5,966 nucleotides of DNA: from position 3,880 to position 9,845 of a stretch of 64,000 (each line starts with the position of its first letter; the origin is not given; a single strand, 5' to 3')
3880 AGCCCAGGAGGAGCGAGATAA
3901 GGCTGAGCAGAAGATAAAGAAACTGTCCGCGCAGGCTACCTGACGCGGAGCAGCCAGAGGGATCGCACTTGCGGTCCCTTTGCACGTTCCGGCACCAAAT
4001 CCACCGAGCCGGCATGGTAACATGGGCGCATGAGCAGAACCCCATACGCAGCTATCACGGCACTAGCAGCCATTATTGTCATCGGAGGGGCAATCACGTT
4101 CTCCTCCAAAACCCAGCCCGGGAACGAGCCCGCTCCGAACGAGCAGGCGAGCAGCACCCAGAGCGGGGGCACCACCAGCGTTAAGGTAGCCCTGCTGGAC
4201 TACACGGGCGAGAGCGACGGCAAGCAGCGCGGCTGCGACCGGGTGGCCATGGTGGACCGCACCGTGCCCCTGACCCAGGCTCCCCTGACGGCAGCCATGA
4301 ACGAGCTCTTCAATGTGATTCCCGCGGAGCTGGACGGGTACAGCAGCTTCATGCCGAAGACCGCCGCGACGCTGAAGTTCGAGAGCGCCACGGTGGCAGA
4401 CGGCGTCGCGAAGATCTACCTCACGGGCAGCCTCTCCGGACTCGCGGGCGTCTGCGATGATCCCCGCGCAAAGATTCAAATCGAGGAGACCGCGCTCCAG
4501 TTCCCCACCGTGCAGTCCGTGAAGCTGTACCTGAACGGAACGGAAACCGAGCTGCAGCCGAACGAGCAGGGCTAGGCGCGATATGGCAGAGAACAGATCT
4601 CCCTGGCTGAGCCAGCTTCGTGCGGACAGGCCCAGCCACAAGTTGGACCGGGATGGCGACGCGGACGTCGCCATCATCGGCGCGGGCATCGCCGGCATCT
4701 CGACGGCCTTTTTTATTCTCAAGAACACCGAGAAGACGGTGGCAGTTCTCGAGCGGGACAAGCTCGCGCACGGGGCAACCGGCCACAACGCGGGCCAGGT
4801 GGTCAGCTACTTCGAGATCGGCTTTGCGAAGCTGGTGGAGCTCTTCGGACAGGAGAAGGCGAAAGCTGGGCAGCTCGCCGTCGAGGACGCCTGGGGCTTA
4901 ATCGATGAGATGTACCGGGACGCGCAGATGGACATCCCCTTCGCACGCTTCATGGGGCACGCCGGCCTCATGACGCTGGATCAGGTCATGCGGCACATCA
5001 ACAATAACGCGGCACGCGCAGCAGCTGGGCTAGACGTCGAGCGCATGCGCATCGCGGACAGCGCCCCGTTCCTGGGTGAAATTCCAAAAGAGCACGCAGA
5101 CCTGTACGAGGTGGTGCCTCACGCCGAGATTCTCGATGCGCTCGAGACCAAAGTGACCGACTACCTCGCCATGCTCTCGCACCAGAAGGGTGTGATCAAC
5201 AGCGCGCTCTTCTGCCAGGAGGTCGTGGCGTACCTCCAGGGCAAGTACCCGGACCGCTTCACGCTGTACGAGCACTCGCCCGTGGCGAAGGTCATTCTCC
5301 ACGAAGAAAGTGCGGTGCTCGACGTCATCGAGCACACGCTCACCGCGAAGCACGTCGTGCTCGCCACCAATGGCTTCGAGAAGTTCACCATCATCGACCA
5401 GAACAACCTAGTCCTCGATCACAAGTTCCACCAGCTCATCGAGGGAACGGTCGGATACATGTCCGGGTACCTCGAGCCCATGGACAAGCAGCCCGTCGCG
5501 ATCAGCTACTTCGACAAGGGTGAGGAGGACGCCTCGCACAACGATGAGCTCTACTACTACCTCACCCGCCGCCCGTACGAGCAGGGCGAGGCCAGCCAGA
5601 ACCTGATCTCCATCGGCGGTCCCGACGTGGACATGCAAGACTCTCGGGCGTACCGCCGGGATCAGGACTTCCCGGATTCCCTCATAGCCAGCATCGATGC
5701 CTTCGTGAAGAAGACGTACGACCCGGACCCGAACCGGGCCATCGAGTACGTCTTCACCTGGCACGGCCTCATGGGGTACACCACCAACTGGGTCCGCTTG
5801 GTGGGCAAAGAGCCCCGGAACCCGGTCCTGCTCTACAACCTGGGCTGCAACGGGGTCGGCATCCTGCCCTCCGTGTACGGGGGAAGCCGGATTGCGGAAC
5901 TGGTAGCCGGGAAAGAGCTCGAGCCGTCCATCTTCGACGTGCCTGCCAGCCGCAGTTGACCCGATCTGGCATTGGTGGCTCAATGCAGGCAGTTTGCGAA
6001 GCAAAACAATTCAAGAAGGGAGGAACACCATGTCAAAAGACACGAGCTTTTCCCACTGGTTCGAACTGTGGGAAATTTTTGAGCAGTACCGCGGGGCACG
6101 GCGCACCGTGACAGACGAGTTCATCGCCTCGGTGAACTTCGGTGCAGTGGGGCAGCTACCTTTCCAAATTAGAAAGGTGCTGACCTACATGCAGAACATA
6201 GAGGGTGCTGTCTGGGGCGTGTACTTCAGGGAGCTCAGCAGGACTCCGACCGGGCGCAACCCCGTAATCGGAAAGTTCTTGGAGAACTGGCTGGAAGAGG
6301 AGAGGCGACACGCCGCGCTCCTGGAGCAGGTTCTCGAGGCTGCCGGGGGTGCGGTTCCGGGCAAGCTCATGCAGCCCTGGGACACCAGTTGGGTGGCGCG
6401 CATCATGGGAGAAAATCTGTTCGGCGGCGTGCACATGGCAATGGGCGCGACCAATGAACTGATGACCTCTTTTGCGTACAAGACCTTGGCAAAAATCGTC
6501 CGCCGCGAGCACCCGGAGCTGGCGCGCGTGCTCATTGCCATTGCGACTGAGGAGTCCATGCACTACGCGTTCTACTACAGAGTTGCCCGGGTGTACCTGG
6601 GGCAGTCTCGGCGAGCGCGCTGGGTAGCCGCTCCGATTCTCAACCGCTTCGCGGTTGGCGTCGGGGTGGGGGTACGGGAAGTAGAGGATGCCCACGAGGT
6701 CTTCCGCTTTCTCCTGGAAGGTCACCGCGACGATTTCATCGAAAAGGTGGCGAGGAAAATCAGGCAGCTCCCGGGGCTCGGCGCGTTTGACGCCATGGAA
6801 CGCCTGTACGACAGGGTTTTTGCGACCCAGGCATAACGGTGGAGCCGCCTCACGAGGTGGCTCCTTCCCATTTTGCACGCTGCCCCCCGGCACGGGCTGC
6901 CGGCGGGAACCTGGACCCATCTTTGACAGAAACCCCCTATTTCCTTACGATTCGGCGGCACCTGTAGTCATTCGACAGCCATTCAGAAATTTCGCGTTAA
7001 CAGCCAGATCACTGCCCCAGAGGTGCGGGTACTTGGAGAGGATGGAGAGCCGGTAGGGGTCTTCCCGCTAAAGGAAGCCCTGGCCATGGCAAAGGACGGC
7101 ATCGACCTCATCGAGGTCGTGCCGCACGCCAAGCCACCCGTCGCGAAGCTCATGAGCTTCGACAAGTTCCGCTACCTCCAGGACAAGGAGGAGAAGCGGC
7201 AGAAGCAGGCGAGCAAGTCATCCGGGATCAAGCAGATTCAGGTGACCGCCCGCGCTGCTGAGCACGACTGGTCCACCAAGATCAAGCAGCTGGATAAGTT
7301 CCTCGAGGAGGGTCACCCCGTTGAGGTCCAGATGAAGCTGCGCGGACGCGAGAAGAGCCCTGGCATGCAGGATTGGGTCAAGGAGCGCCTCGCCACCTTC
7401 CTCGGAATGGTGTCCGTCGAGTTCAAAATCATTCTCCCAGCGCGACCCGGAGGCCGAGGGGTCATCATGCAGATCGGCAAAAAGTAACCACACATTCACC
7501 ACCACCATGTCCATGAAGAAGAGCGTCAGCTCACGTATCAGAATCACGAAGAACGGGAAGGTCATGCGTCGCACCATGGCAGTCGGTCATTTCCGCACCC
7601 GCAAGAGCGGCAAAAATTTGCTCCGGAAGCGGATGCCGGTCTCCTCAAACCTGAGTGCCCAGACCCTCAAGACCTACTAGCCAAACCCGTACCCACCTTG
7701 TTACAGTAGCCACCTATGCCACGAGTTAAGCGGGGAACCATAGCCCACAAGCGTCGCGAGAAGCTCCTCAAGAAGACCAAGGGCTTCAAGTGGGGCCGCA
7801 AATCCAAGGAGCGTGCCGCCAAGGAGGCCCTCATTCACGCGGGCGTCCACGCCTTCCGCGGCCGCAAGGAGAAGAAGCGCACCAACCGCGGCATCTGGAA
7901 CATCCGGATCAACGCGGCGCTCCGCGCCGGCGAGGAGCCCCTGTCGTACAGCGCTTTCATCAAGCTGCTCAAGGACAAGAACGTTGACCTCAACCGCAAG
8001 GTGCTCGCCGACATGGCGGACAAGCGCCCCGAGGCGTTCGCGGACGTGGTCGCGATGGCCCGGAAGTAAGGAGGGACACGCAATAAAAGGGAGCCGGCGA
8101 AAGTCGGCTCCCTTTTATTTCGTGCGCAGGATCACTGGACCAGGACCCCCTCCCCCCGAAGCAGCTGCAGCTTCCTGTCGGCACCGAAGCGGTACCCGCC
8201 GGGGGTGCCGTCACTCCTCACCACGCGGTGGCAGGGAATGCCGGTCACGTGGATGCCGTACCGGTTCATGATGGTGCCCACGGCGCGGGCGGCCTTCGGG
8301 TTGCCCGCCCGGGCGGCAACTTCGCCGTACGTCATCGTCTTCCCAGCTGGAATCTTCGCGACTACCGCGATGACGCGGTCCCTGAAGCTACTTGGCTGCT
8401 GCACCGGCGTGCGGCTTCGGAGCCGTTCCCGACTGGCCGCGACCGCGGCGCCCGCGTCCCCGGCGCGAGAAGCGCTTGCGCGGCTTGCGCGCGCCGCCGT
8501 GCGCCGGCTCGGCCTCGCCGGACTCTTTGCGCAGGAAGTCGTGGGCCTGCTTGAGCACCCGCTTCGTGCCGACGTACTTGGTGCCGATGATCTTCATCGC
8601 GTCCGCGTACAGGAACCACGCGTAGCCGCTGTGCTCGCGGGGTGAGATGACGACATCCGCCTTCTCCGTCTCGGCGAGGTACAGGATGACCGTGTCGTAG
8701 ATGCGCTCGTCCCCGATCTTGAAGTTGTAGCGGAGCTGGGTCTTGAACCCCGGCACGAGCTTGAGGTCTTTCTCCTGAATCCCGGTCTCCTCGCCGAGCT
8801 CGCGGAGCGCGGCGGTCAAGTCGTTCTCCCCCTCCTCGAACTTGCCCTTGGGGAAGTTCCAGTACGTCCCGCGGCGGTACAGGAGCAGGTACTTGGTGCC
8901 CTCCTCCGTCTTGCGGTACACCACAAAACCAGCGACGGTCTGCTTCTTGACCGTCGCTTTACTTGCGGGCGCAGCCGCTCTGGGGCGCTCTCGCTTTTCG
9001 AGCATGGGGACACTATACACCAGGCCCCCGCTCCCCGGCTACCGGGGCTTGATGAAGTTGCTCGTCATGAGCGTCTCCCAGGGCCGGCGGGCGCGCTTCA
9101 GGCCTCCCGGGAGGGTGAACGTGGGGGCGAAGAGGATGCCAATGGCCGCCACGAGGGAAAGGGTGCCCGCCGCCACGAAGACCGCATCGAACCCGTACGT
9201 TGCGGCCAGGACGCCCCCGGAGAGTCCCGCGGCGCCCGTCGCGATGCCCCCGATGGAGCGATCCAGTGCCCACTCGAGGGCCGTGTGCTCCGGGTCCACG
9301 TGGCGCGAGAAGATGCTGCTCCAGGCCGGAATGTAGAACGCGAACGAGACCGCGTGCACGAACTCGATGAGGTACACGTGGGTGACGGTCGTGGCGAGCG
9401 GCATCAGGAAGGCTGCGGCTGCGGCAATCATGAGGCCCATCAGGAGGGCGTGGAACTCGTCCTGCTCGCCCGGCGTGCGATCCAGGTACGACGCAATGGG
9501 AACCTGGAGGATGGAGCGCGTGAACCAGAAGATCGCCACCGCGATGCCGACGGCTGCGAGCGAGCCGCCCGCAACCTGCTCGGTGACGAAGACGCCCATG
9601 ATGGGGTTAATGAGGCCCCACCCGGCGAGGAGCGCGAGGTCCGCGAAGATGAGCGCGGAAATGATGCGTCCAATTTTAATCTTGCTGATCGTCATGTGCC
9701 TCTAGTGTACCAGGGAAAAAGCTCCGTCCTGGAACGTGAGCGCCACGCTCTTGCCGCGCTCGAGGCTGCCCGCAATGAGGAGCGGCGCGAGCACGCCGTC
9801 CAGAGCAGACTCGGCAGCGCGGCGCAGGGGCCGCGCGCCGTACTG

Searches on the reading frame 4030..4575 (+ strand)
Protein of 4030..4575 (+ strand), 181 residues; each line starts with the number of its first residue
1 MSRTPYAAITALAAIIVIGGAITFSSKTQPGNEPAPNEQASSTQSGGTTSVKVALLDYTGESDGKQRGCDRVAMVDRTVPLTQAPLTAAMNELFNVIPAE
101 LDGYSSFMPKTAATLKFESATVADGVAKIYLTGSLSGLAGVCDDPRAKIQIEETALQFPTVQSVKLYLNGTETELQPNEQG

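Call 32: search_protein_families(library=pfam, proteins=[window:4030-4575:+])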
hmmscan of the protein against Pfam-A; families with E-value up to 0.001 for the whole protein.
window:4030-4575:+ (181 aa): 1 family
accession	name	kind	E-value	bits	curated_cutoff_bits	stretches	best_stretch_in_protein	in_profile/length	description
PF10646.14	Germane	-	1.9e-08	35.3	23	1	72-173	15-116/117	Sporulation and spore germination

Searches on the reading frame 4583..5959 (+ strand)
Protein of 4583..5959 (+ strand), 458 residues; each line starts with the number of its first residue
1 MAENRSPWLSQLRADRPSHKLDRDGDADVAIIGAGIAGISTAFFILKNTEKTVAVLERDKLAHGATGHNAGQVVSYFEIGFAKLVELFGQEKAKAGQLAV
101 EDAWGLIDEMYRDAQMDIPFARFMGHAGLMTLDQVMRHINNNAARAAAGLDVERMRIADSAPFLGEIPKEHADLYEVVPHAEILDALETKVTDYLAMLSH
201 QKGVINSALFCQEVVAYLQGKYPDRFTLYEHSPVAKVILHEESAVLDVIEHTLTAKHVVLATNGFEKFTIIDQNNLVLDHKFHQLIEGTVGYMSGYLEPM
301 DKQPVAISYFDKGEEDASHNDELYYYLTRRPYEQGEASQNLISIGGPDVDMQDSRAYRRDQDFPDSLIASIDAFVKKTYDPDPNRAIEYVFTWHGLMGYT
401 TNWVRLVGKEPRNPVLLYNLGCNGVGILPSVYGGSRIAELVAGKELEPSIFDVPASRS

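Call 32: search_protein_families(library=pfam, proteins=[window:4583-5959:+])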
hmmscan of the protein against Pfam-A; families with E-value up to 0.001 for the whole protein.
window:4583-5959:+ (458 aa): 4 families
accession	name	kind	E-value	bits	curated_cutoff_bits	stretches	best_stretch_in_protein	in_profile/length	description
PF01266.30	DAO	-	2.6e-27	96.7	27.9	1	28-440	1-353/353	FAD dependent oxidoreductase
PF01946.23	Thi4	-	4e-05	23.4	26.2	1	20-75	11-65/235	Thi4 family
PF07992.20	Pyr_redox_2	-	8.6e-05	22.5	26.1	0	28-63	2-31/291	Pyridine nucleotide-disulphide oxidoreductase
PF00890.30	FAD_binding_2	-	0.00022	21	20.4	0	28-267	1-206/414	FAD binding domain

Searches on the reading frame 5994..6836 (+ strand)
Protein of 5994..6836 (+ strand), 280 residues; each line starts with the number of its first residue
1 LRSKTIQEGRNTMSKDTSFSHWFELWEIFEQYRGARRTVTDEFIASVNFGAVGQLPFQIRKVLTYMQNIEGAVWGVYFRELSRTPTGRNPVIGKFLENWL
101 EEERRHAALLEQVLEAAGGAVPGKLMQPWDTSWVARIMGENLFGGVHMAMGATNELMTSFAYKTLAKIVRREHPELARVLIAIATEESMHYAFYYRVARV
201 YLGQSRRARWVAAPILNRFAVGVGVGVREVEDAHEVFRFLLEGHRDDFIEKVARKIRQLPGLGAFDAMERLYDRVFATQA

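Call 32: search_protein_families(library=pfam, proteins=[window:5994-6836:+])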
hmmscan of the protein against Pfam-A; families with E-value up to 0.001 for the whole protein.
window:5994-6836:+ (280 aa): 2 families
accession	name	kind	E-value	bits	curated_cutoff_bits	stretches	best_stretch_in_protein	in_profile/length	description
PF02915.23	Rubrerythrin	-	3.6e-08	34.3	22.8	0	151-200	6-55/137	Rubrerythrin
PF03405.20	FA_desaturase_2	-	4.6e-06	26.1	22.7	1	92-202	98-210/325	Fatty acid desaturase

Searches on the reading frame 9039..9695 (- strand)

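Call 32: search_protein_families(library=pfam, proteins=[window:9039-9695:-])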
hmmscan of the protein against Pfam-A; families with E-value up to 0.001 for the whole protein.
window:9039-9695:- (218 aa): 1 family
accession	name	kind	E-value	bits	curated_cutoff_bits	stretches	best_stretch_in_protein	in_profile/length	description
PF07690.21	MFS_1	-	1.3e-12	47.8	33.4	1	18-205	4-184/347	Major Facilitator Superfamily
